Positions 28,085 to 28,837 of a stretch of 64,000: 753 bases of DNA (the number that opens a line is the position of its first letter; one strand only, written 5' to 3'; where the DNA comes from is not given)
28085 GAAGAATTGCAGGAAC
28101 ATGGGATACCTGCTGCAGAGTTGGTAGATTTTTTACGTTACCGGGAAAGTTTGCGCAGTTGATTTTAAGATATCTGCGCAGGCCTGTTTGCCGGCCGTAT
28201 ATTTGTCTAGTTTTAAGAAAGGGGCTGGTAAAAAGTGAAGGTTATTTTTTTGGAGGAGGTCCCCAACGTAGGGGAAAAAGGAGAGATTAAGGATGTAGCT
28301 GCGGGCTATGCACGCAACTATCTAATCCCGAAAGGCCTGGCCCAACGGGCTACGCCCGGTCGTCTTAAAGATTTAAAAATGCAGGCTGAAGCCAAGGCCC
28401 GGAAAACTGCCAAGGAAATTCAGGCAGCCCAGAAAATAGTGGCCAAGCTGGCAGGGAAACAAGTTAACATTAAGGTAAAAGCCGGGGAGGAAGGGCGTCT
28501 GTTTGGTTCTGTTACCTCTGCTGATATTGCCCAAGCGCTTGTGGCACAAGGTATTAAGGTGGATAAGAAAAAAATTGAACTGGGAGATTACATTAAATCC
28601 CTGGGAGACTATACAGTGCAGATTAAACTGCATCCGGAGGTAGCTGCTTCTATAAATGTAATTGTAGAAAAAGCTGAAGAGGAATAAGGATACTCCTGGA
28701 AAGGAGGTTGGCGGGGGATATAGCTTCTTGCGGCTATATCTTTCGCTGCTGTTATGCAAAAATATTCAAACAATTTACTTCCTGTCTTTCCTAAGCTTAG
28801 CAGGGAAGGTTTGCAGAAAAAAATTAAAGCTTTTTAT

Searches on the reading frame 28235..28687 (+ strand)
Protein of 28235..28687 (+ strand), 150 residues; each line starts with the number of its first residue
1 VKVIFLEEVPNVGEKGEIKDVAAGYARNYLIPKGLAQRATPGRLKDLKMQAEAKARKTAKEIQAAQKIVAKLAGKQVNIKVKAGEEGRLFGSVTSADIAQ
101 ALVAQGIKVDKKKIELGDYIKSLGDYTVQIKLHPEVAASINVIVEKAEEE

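Call 9: search_protein_families(library=pfam, proteins=[window:28235-28687:+], max_evalue=0.01)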
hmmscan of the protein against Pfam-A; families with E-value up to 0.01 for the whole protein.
window:28235-28687:+ (150 aa): 3 families
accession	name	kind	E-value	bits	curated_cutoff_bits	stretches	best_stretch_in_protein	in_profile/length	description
PF03948.19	Ribosomal_L9_C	-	6.1e-30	103.9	23.2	1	63-145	1-85/86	Ribosomal protein L9, C-terminal domain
PF01281.25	Ribosomal_L9_N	-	3.2e-23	81.5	20.7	1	1-47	1-47/47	Ribosomal protein L9, N-terminal domain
PF19328.4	DAP_DH_C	-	0.0011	19.1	23.3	1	46-143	66-167/206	2,4-diaminopentanoate dehydrogenase C-terminal domain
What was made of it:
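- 28235..28687 (+): rplI (ribosomal protein L9), followed by lonC and dnaB. PF01281 and PF03948 (call 9).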

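Call 64: find_homologous_proteins(query=window:28235-28687:+, max_evalue=1e-40)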
Query window:28235-28687:+ (150 aa): 62 proteins with E <= 1e-40 among 8000 candidates.
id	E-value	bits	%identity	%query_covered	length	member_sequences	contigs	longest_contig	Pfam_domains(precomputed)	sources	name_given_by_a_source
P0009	2.7e-84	298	99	100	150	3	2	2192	PF03948.20,PF01281.26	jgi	jgi:large subunit ribosomal protein L9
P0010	4.3e-77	275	89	100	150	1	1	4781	PF03948.20,PF01281.26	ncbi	ncbi:MAG: 50S ribosomal protein L9 [Dethiobacteria bacterium]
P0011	1.2e-76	273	89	100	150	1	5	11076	PF03948.20,PF01281.26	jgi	jgi:large subunit ribosomal protein L9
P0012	8.3e-74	264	89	97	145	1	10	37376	PF03948.20,PF01281.26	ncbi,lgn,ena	-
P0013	3.5e-70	252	82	100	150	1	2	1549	PF03948.20,PF01281.26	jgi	jgi:large subunit ribosomal protein L9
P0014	3.8e-70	252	83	100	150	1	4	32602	PF03948.20,PF01281.26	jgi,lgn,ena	jgi:large subunit ribosomal protein L9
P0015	7.4e-70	251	82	100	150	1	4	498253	PF03948.20,PF01281.26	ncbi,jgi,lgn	ncbi:MAG: 50S ribosomal protein L9 [Dethiobacteria bacterium]|jgi:large subunit ribosomal protein L9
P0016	1.5e-69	250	90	93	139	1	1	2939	PF03948.20,PF01281.26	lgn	-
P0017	5.8e-60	219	79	85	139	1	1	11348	PF03948.20,PF01281.26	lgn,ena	-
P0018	1.8e-59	218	74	99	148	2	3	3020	PF03948.20,PF01281.26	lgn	-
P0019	5.8e-59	216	74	99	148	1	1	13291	PF03948.20,PF01281.26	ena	-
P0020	3.2e-58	214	67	99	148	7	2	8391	PF03948.20,PF01281.26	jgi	-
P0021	1.8e-57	211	64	99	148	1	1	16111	PF03948.20,PF01281.26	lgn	-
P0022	3.2e-56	207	68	97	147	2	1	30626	PF03948.20,PF01281.26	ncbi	-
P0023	1.8e-55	205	68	99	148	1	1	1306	PF03948.20,PF01281.26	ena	-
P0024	2.0e-55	205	70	99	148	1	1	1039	PF03948.20,PF01281.26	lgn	-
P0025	2.6e-55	204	68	99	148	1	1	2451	PF03948.20,PF01281.26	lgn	-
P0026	8.0e-55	203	65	97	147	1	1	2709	PF03948.20,PF01281.26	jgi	-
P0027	8.4e-55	203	68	99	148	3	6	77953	PF03948.20,PF01281.26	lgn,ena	-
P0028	8.6e-55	203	68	99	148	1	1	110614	PF03948.20,PF01281.26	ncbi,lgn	-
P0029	9.2e-55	202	64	97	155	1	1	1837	PF03948.20,PF01281.26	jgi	-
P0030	2.5e-54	201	66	99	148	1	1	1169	PF03948.20,PF01281.26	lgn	-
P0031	5.8e-54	200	70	89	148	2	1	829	PF03948.20,PF01281.26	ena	-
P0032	7.6e-54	199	65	97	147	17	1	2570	PF03948.20,PF01281.26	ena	-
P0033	8.3e-53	196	62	97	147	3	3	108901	PF03948.20,PF01281.26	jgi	jgi:large subunit ribosomal protein L9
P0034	1.0e-52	196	66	99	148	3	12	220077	PF03948.20,PF01281.26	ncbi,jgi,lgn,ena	-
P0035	2.7e-52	194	66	99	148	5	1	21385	PF03948.20,PF01281.26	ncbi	-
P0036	3.1e-52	194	62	97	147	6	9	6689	PF03948.20,PF01281.26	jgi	jgi:large subunit ribosomal protein L9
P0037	4.7e-52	194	63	97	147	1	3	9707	PF03948.20,PF01281.26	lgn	-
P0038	5.8e-52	193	64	97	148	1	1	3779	PF03948.20,PF01281.26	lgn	-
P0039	7.1e-52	193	62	97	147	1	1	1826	PF03948.20,PF01281.26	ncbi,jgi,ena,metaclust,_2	jgi:large subunit ribosomal protein L9|metaclust:\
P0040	1.1e-51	192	63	99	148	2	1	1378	PF03948.20,PF01281.26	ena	-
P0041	1.9e-51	192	64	95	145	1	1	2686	PF03948.20,PF01281.26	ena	-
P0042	4.4e-51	191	63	90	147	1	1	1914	PF03948.20,PF01281.26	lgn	-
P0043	5.0e-51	190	61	97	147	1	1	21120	PF03948.20,PF01281.26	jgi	-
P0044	7.1e-51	190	62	97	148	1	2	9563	PF03948.20,PF01281.26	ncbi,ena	-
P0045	7.5e-51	190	65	97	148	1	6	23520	PF03948.20,PF01281.26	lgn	-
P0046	8.9e-51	190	65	97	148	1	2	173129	PF03948.20,PF01281.26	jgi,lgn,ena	-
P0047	1.5e-50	189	65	97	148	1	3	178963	PF03948.20,PF01281.26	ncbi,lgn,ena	-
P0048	1.8e-50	189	60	99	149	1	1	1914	PF03948.20,PF01281.26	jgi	jgi:large subunit ribosomal protein L9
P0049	2.0e-50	188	63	96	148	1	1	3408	PF03948.20,PF01281.26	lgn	-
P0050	3.9e-50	187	63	99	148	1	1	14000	PF03948.20,PF01281.26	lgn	-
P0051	4.1e-50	187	63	97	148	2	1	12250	PF03948.20,PF01281.26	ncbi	-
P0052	9.0e-50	186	62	99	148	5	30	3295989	PF03948.20,PF01281.26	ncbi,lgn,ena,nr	ncbi:MAG TPA: 50S ribosomal protein L9 [Firmicutes bacterium]|nr:50S ribosomal protein L9 [Bacillota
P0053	2.2e-48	182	67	90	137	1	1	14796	PF03948.20,PF01281.26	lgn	-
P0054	1.7e-47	179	62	90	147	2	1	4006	PF03948.20,PF01281.26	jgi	-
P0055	9.8e-47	176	60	99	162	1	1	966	PF03948.20,PF01281.26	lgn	-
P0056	1.2e-46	176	59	99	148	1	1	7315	PF03948.20,PF01281.26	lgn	-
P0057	1.7e-46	176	88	69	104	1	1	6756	PF03948.20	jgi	jgi:large subunit ribosomal protein L9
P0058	1.3e-45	173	60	97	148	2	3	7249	PF03948.20,PF01281.26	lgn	-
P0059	2.9e-45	172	59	99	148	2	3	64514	PF03948.20,PF01281.26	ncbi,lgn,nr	ncbi:MAG: 50S ribosomal protein L9 [Firmicutes bacterium]|nr:50S ribosomal protein L9 [Bacillota bac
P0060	5.9e-45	171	61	97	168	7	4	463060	PF03948.20,PF01281.26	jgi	jgi:large subunit ribosomal protein L9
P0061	1.1e-44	170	57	99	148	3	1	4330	PF03948.20,PF01281.26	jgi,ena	-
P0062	1.1e-44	170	57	97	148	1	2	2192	PF03948.20,PF01281.26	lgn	-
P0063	1.3e-44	170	57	99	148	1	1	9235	PF03948.20,PF01281.26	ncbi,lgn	-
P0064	2.8e-42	162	54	99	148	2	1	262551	PF03948.20,PF01281.26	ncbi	-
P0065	4.2e-42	161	56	99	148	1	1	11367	PF03948.20,PF01281.26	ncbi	-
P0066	5.2e-42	161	55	99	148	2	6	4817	PF03948.20,PF01281.26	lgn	-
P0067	2.8e-41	159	66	77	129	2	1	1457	PF03948.20,PF01281.26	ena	-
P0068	3.6e-41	158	55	91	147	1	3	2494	PF03948.20,PF01281.26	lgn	-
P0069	3.6e-41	158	56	96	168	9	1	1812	PF03948.20,PF01281.26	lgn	-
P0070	5.0e-41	158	55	97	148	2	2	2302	PF03948.20,PF01281.26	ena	-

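Call 65: find_encoding_contigs(protein=P0012, flank=2500, max_places=4)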
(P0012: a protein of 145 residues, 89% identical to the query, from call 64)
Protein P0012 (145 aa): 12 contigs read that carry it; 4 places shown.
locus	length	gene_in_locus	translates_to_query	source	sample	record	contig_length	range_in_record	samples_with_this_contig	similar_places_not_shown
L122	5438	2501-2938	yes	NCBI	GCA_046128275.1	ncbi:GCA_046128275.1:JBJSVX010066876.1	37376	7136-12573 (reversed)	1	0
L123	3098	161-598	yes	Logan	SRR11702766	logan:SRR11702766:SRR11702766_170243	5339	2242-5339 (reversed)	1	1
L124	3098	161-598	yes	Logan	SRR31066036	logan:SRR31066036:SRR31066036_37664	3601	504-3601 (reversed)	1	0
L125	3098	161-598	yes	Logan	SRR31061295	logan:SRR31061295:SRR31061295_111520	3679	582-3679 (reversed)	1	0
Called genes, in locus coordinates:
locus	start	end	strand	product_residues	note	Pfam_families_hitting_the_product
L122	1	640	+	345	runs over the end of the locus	PF01594:AI-2E_transport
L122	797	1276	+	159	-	PF01250:Ribosomal_S6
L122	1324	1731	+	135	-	PF00436:SSB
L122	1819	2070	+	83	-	PF01084:Ribosomal_S18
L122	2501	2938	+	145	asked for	PF01281:Ribosomal_L9_N, PF03948:Ribosomal_L9_C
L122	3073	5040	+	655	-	PF00158:Sigma54_activat, PF01078:Mg_chelatase, PF05496:RuvB_N (faint), PF00004:AAA, PF07728:AAA_5, PF05362:Lon_C, PF13541:ChlI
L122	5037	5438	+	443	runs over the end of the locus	PF00772:DnaB, PF13481:AAA_25, PF03796:DnaB_C, PF06745:ATPase (weak)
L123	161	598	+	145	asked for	PF01281:Ribosomal_L9_N, PF03948:Ribosomal_L9_C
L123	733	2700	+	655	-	PF00158:Sigma54_activat, PF01078:Mg_chelatase, PF05496:RuvB_N (faint), PF00004:AAA, PF07728:AAA_5, PF05362:Lon_C, PF13541:ChlI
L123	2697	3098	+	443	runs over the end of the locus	PF00772:DnaB, PF13481:AAA_25, PF03796:DnaB_C, PF06745:ATPase (weak)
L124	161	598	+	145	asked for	PF01281:Ribosomal_L9_N, PF03948:Ribosomal_L9_C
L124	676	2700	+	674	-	PF05496:RuvB_N (faint), PF00158:Sigma54_activat, PF01078:Mg_chelatase, PF00004:AAA, PF07728:AAA_5, PF05362:Lon_C, PF13541:ChlI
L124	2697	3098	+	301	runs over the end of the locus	?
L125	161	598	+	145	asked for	PF01281:Ribosomal_L9_N, PF03948:Ribosomal_L9_C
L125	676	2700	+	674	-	PF05496:RuvB_N (faint), PF00158:Sigma54_activat, PF01078:Mg_chelatase, PF00004:AAA, PF07728:AAA_5, PF05362:Lon_C, PF13541:ChlI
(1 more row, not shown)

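Call 66: find_encoding_contigs(protein=P0011, flank=2500, max_places=3)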
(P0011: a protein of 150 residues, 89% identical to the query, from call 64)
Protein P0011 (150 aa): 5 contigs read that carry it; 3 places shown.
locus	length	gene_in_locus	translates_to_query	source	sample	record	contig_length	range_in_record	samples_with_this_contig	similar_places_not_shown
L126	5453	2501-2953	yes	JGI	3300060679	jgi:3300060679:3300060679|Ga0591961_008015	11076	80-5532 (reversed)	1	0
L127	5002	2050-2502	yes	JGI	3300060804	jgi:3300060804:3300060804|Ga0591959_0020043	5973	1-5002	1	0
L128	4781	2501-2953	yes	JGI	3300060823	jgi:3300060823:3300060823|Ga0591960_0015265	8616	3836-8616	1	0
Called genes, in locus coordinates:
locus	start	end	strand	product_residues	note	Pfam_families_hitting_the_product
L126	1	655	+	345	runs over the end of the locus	PF01594:AI-2E_transport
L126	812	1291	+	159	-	PF01250:Ribosomal_S6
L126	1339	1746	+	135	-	PF00436:SSB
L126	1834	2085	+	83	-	PF01084:Ribosomal_S18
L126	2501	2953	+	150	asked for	PF01281:Ribosomal_L9_N, PF03948:Ribosomal_L9_C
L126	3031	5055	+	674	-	PF05496:RuvB_N (faint), PF00158:Sigma54_activat, PF01078:Mg_chelatase, PF00004:AAA, PF07728:AAA_5, PF05362:Lon_C, PF13541:ChlI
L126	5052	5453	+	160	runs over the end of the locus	?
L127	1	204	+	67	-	?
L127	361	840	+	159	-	PF01250:Ribosomal_S6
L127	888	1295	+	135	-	PF00436:SSB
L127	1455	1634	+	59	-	PF01084:Ribosomal_S18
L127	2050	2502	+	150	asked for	PF01281:Ribosomal_L9_N, PF03948:Ribosomal_L9_C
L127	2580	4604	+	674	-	PF05496:RuvB_N (faint), PF00158:Sigma54_activat, PF01078:Mg_chelatase, PF00004:AAA, PF07728:AAA_5, PF05362:Lon_C, PF13541:ChlI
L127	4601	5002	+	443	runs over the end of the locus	PF00772:DnaB, PF13481:AAA_25, PF03796:DnaB_C, PF06745:ATPase (weak)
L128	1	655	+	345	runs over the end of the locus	PF01594:AI-2E_transport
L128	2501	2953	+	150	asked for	PF01281:Ribosomal_L9_N, PF03948:Ribosomal_L9_C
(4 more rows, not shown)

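Call 67: find_encoding_contigs(protein=P0014, flank=2500, max_places=3)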
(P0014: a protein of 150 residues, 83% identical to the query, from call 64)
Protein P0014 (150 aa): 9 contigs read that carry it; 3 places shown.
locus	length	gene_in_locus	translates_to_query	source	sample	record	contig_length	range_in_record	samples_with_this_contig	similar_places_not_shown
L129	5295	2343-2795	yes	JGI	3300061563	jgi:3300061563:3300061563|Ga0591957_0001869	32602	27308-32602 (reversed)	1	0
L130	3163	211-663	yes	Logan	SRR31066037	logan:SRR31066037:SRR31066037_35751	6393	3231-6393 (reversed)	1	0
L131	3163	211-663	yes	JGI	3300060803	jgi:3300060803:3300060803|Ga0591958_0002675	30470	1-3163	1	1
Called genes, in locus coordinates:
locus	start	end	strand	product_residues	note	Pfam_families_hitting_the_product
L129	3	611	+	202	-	?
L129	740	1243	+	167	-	PF01250:Ribosomal_S6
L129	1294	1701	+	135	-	PF00436:SSB, PF22657:SSB_1 (weak)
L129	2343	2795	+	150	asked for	PF01281:Ribosomal_L9_N, PF03948:Ribosomal_L9_C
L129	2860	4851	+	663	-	PF13401:AAA_22 (faint), PF05496:RuvB_N (faint), PF00158:Sigma54_activat, PF01078:Mg_chelatase, PF00004:AAA, PF07728:AAA_5, PF05362:Lon_C, PF13541:ChlI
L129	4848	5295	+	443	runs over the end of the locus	PF00772:DnaB, PF13481:AAA_25, PF03796:DnaB_C, PF06745:ATPase (weak)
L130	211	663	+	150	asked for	PF01281:Ribosomal_L9_N, PF03948:Ribosomal_L9_C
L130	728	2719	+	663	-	PF13401:AAA_22 (faint), PF05496:RuvB_N (faint), PF00158:Sigma54_activat, PF01078:Mg_chelatase, PF00004:AAA, PF07728:AAA_5, PF05362:Lon_C, PF13541:ChlI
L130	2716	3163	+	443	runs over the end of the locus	PF00772:DnaB, PF13481:AAA_25, PF03796:DnaB_C, PF06745:ATPase (weak)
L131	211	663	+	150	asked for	PF01281:Ribosomal_L9_N, PF03948:Ribosomal_L9_C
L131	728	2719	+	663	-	PF13401:AAA_22 (faint), PF05496:RuvB_N (faint), PF00158:Sigma54_activat, PF01078:Mg_chelatase, PF00004:AAA, PF07728:AAA_5, PF05362:Lon_C, PF13541:ChlI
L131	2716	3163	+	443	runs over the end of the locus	PF00772:DnaB, PF13481:AAA_25, PF03796:DnaB_C, PF06745:ATPase (weak)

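Call 90: find_encoding_contigs(protein=P0017, flank=2500, max_places=2)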
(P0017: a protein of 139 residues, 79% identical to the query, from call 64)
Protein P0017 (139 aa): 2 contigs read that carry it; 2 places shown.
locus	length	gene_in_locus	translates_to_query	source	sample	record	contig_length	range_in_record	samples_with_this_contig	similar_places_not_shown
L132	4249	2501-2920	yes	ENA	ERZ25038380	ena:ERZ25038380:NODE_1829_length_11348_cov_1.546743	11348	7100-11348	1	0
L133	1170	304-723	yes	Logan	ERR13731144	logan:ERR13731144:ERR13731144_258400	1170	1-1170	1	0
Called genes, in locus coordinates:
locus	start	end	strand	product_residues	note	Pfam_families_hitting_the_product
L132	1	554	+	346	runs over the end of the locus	PF01594:AI-2E_transport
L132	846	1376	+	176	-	PF01250:Ribosomal_S6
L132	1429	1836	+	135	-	PF00436:SSB, PF22657:SSB_1 (faint)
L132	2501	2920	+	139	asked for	PF01281:Ribosomal_L9_N, PF03948:Ribosomal_L9_C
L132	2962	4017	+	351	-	-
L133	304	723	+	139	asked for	PF01281:Ribosomal_L9_N, PF03948:Ribosomal_L9_C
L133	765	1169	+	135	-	?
